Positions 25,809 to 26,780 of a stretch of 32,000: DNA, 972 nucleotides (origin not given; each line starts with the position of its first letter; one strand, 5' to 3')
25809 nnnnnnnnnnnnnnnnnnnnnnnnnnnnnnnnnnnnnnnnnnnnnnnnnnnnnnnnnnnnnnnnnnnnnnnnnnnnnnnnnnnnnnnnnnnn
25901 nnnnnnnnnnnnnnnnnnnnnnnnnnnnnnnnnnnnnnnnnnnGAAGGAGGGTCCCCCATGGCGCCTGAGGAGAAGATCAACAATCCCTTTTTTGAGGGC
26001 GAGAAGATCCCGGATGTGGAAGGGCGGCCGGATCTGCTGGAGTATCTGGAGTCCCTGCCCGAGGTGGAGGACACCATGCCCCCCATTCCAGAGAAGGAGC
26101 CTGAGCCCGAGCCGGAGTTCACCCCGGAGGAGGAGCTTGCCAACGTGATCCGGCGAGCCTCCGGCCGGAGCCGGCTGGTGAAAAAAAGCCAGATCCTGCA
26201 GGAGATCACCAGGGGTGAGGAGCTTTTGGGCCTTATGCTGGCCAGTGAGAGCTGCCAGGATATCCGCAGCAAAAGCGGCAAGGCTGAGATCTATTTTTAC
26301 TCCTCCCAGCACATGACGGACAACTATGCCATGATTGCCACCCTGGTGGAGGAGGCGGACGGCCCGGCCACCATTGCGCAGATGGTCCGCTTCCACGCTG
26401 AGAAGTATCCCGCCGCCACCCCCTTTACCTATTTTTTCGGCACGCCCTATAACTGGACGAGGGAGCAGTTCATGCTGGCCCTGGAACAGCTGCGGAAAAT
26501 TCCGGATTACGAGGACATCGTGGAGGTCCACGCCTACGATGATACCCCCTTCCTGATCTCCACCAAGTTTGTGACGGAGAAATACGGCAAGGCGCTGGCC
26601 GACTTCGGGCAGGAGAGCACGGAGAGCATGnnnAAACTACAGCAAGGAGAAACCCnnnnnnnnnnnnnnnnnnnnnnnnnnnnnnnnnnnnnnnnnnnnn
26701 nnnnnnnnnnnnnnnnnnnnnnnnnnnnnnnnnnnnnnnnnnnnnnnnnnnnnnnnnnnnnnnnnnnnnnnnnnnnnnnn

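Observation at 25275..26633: Tandem paralogous acidic proteins of unknown function between the AOR and fdhD genes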

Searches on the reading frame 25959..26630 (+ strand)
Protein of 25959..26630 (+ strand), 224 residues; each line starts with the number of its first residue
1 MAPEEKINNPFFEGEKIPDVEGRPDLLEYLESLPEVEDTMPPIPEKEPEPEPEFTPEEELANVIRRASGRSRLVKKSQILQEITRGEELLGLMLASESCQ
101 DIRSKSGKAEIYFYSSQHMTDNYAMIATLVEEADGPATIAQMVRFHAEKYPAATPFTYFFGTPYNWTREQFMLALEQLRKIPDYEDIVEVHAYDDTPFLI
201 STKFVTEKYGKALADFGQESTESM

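Call 4: search_protein_families(library=pfam, proteins=[window:25959-26630:+], max_evalue=0.1)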
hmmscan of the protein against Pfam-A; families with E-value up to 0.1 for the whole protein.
window:25959-26630:+ (224 aa): 0 families

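Call 5: search_protein_families(library=ncbifam, proteins=[window:25959-26630:+], max_evalue=0.1)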
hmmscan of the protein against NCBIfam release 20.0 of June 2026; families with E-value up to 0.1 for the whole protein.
window:25959-26630:+ (224 aa): 1 family
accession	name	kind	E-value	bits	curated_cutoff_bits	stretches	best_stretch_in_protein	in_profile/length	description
NF007411.0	PRK09947.1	equivalog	2.2e-30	106.2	203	1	54-215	39-205/215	YdhW family putative oxidoreductase system protein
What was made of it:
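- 25959..26633 (+): W2, YdhW-family paralog 2 (224 aa). NF007411 2.2e-30 (call 5).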

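Call 7: search_solved_structures(query=window:25959-26630:+, max_evalue=10, show_alignments=2)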
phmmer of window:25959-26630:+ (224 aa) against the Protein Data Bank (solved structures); distinct sequences matched with E-value up to 10: 9.
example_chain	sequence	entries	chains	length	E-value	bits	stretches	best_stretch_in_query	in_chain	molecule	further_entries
1nba_A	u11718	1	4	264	0.014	18.3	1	15-54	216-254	N-CARBAMOYLSARCOSINE AMIDOHYDROLASE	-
7u8o_T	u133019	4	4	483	0.3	14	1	165-217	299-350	V-type proton ATPase subunit H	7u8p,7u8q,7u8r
1vcl_A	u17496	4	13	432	0.57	13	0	92-126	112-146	hemolytic lectin CEL-III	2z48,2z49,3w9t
6xbw_P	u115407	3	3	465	0.62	12.9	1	165-217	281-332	V-type proton ATPase subunit H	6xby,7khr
9brb_T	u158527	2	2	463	0.65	12.8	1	165-217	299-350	V-type proton ATPase subunit H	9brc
9brd_T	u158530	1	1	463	0.66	12.8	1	165-217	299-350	V-type proton ATPase subunit H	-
9bra_U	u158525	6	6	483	0.67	12.8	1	165-217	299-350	V-type proton ATPase subunit H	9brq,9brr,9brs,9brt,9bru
7uzf_P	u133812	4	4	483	0.69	12.8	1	165-217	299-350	V-type proton ATPase subunit H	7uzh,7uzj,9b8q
6wm2_P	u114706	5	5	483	0.7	12.7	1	165-217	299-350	V-type proton ATPase subunit H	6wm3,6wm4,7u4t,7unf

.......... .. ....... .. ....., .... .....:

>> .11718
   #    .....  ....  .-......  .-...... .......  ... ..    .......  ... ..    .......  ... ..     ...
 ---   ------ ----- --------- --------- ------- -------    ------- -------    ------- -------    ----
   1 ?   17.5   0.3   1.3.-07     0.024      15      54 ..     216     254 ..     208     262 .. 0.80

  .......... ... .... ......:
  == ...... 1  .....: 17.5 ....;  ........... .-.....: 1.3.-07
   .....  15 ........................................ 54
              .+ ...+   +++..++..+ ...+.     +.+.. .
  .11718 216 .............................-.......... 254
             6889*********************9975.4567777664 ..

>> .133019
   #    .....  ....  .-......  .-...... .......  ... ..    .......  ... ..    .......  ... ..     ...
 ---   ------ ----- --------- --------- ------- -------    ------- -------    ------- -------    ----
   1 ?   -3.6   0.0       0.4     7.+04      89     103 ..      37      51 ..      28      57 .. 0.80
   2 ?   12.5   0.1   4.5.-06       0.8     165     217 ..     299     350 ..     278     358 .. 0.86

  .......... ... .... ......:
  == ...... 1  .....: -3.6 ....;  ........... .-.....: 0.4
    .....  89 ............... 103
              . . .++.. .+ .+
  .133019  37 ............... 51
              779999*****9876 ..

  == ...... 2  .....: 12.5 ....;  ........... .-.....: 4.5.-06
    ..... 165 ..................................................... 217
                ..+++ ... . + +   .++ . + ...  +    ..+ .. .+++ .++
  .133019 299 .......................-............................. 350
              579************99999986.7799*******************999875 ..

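Call 16: find_homologous_proteins(query=window:25959-26630:+, max_evalue=0.001)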
Query window:25959-26630:+ (224 aa): 25 proteins with E <= 0.001 among 763 candidates.
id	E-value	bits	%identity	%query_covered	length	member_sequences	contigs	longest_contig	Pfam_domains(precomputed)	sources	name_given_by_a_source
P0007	3.2e-144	496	100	100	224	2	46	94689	PF27264.1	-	-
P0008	6.8e-119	413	85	100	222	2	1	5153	PF27264.1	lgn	-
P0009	5.8e-88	312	70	92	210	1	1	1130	PF27264.1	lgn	-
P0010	1.2e-87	311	69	92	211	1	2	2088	PF27264.1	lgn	-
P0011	4.3e-84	299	67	92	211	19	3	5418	PF27264.1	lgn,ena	-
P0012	1.1e-62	229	68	78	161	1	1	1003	PF27264.1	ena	-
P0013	1.1e-55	207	100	42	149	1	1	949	PF27264.1,PF00795.28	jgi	-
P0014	4.3e-41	159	44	89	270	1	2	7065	PF27264.1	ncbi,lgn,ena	-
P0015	1.6e-37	147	40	88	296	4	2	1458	PF27264.1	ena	-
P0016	2.1e-37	147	46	85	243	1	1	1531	PF27264.1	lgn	-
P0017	1.3e-36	144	43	87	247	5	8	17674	PF27264.1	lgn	-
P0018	2.4e-36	143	41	86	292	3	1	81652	PF27264.1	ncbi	-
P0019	4.5e-36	143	39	88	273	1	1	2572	PF27264.1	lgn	-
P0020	7.0e-36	142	42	87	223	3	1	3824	PF27264.1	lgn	-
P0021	9.7e-36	141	44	87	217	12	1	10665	PF27264.1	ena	-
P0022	9.9e-36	141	41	88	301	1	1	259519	PF27264.1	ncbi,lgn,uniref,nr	ncbi:hypothetical protein [Oribacterium sp. WCC10]|uniref:hypothetical protein n=1 Tax=Oribacterium 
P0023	5.6e-35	139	39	86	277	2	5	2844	PF27264.1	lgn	-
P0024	2.3e-34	137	42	86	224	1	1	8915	PF27264.1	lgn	-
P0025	2.8e-34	137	38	87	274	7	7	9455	PF27264.1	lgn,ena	-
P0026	4.0e-34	136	41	88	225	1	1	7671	PF27264.1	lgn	-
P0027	1.2e-32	131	42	86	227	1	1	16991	PF27264.1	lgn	-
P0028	1.3e-32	131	42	85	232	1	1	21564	PF27264.1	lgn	-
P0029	7.5e-31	125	39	88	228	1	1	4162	PF27264.1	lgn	-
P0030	4.9e-30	123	41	84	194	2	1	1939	PF27264.1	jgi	-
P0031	2.4e-27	114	36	88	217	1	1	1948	PF27264.1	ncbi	-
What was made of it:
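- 25959..26633 (+): PF27264 on identical protein P0007 (call 16).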

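Call 23: find_related_loci(query=A1, collection=genome_contigs, flank=10000)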
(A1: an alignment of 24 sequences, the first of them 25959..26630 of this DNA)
Query A1 (224 aa) in genome_contigs; peptide patterns used: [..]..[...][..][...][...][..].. (x = any residue, [..] = any of these).
66 stretches matched a pattern; 62 encode a relative of the query (tblastn E <= 1e-3); 62 distinct loci.
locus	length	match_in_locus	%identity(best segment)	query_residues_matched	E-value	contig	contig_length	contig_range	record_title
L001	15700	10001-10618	72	19-224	9e-88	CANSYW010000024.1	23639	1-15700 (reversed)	MAG TPA_asm: uncultured Pseudoflavonifractor sp. isolate SRR13428092_bin.11_metawrap_v1.3_MAG genome assembly, contig: N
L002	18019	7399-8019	67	19-224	2e-87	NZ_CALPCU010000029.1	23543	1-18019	Vermiculatibacterium agrestimuris strain DSM 112226 NODE_29_length_23543_cov_40.532217, whole genome shotgun sequence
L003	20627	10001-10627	43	2-215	1e-46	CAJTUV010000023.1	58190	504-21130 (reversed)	MAG TPA_asm: uncultured Hungatella sp. isolate MGBC108684 genome assembly, contig: MGBC108684.23, whole genome shotgun s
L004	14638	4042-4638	44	20-221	1e-44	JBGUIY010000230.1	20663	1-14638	MAG: Christensenellales bacterium isolate ruminal_MAG_316 ruminal_MAG_316_contig_0230, whole genome shotgun sequence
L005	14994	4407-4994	41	25-220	2e-44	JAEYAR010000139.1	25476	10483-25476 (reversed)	MAG: Bacillota bacterium isolate OH_HDB_30 k127_1101142, whole genome shotgun sequence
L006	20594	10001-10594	47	23-219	1e-43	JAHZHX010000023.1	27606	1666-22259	MAG: Clostridiales bacterium isolate HRGM_Genome_3369 HRGM_Genome_3369_23, whole genome shotgun sequence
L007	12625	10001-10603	41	19-215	4e-43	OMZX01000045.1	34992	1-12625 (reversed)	uncultured Clostridiales bacterium isolate RUG117 genome assembly, contig: scaffold_3023, whole genome shotgun sequence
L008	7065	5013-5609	44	25-223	9e-43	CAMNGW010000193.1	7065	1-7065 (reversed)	MAG: uncultured Clostridia bacterium isolate SRR1206671_bin.105_metaWRAP_v1.3_MAG genome assembly, contig: NODE.34000_le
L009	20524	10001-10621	39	19-220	2e-42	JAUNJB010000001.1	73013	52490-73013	MAG: Clostridia bacterium isolate S29M_St_26 NODE_67_length_73013_cov_13.629307, whole genome shotgun sequence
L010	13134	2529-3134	44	25-223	2e-42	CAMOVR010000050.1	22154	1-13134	MAG: uncultured Clostridia bacterium isolate SRR873601_bin.59_metaWRAP_v1.3_MAG genome assembly, contig: NODE_6194_lengt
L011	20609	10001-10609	47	18-219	1e-41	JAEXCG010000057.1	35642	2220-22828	MAG: Bacillota bacterium isolate OH_HBB_103 k127_1069654, whole genome shotgun sequence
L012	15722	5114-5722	40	25-223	1e-41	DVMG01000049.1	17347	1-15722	MAG TPA_asm: Candidatus Ventricola intestinavium isolate 8987 ChiHcec24__C24099_L17347_SRR6323572, whole genome shotgun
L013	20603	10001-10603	46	22-223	1e-41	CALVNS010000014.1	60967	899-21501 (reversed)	MAG: uncultured Eubacteriales bacterium isolate BRZ_BM__bin44 genome assembly, contig: BRZ_BM__NODE_782_length_60967_cov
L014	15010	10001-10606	42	25-218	3e-41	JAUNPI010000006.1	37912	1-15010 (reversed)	MAG: Clostridia bacterium isolate S36M_St_15_sub NODE_568_length_37912_cov_9.164197, whole genome shotgun sequence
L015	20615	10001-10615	42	13-214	2e-40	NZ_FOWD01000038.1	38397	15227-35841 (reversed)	Anaerocolumna aminovalerica strain DSM 1283, whole genome shotgun sequence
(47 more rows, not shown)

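Call 26: predict_structure(alignment_id=A1)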
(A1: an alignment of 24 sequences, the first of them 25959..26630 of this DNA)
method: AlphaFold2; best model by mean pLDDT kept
length: 224 residues; sequences in the alignment: 24
mean_pLDDT: 88.5   pTM: 0.72
mean pLDDT of the five models: 88.5, 87.1, 86.9, 86.0, 85.4
residues with pLDDT >= 90: 160; 70-90: 33; 50-70: 17; < 50: 14
segments of 3 or more residues with pLDDT < 50: 11-19
pLDDT, mean of each block of 10 residues (from residue 1): 53 46 73 84 82 93 97 97 97 98 97 98 95 97 95 95 94 98 98 96 97 83 51
secondary structure, 60 per line:
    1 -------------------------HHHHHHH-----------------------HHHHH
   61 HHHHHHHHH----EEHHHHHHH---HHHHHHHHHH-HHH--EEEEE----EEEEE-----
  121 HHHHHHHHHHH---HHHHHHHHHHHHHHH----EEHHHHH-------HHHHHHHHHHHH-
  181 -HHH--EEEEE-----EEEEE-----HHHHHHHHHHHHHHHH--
elements in order: H26-32 H56-69 H76-82 H86-95 E102-106 E111-115 H121-131 H135-149 H156-160 H168-179 E187-191 E197-201 H207-222
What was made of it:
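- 25959..26633 (+): AF2 mean pLDDT 88.5 (call 26).
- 26028..26072 (+): W2 tail motif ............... (short amphipathic acidic helix). AF2 helix 26-32, pLDDT 73-84 (call 26).
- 26124..26624 (+): W2 tandem winged-helix domain (aa 56-222). AF2 pLDDT 93-98, with the H-b-H-H-b-b topology twice plus a C-terminal helix (call 26).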

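Call 32: fold_search(model_id=the predicted structure, library=pdb)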
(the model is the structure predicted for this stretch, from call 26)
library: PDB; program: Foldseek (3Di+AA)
matches with E <= 10: 873; with E <= 0.001: 0
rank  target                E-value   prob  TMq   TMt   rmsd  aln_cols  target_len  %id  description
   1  2zme_B                1.1e-02  0.93  0.28  0.29   9.4       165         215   12  Integrated structural and functional model of the human ESCRT-II complex (released 2008-11-04)
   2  2v9v                  2.3e-02  0.95  0.30  0.44   8.3       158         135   13  Crystal Structure of Moorella thermoacetica SelB(377-511) (released 2007-09-11)
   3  3cuq_B                2.4e-02  0.84  0.28  0.30   9.2       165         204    9  Integrated structural and functional model of the human ESCRT-II complex (released 2008-11-04)
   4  6juv_A                2.9e-02  0.41  0.22  0.24  11.8       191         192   14  Crytsal structure of ScpB derived from Pyrococcus yayanosii (released 2020-01-22)
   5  8iue_P                3.9e-02  0.80  0.27  0.21  11.9       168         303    9  RNA polymerase III pre-initiation complex melting complex 1 (released 2023-05-24)
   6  1lva                  5.6e-02  0.89  0.30  0.27   8.7       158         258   11  Crystal structure of a C-terminal fragment of Moorella thermoacetica elongation factor SelB (released 2002-08-21)
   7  7ast_X                6.3e-02  0.47  0.24  0.14  16.0       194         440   10  Apo Human RNA Polymerase III (released 2020-12-23)
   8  9fso_F                6.6e-02  0.75  0.28  0.22  10.4       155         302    9  Human RNA Polymerase III Class III Open Pre-initiation Complex 1 (OC1) (released 2025-01-15)
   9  1u5t_A                7.5e-02  0.66  0.25  0.26  13.9       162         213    6  Structure of the ESCRT-II endosomal trafficking complex (released 2004-09-21)
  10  5uuj                  7.9e-02  0.57  0.26  0.17  11.9       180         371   11  Streptomyces sahachiroi DNA glycosylase AlkZ (released 2017-04-12)
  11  2wa0                  1.1e-01  0.28  0.22  0.23  14.7       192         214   16  Crystal structure of the human MAGEA4 (released 2009-03-10)
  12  4a6d                  1.1e-01  0.28  0.17  0.12  13.6       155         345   12  Crystal structure of human N-acetylserotonin methyltransferase (ASMT) in complex with SAM (released 2012-11-07)
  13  4i98_B                1.2e-01  0.20  0.21  0.25  12.7       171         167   12  Crystal structure of the complex between ScpA(residues 1-160)-ScpB(residues 1-183) (released 2013-01-30)
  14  5u8j_B                1.3e-01  0.51  0.23  0.29  10.9       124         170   10  Crystal structure of a protein of unknown function ECL_02571 involved in membrane biogenesis from Enterobacter cloacae (released 2017-01-18)
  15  8dk1_E                1.3e-01  0.15  0.18  0.22  14.8       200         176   12  CryoEM structure of JetABC (head construct) from Pseudomonas aeruginosa PA14 (released 2022-10-05)
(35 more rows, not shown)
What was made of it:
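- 26124..26624 (+): Foldseek hits (call 32).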

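Call 33: search_protein_representatives(alignment_id=A1)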
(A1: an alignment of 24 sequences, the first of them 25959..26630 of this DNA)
Query: 24 sequences, 235 profile positions. Proteins with E-value up to 0.001 (for the whole library): 615; up to 1e-10: 521; up to 1e-30: 118. The best 150 are listed.
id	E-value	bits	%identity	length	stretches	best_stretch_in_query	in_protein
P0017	9.6e-98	342.9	-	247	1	1-235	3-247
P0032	1.2e-89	316.5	-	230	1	1-235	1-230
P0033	1.4e-89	316.2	-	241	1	1-235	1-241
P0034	3.8e-89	314.8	-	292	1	1-233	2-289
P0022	3.0e-88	311.8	-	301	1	1-235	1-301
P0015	1.8e-87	309.3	-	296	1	1-235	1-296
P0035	1.0e-85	303.6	-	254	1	1-235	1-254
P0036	7.0e-85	300.8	-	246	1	1-233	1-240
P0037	1.2e-84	300.1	-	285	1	2-234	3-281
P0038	2.1e-84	299.2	-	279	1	1-235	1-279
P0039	8.1e-80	284.2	-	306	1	1-235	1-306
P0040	4.3e-78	278.6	-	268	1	1-234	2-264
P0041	2.0e-74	266.6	-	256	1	1-233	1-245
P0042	1.1e-71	257.6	-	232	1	30-233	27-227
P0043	3.9e-70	252.5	-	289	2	46-235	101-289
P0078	3.8e-39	151.1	-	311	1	97-212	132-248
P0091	1.2e-35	139.7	-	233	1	22-229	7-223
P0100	2.6e-34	135.3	-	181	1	65-232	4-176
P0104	1.1e-33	133.3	-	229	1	66-230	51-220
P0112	6.4e-33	130.7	-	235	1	57-231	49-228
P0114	8.7e-33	130.3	-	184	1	67-230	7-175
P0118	1.7e-32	129.4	-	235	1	46-232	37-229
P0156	9.4e-30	120.4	-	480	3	40-235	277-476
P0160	2.0e-29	119.3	-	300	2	102-230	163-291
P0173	2.7e-28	115.6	-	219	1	64-232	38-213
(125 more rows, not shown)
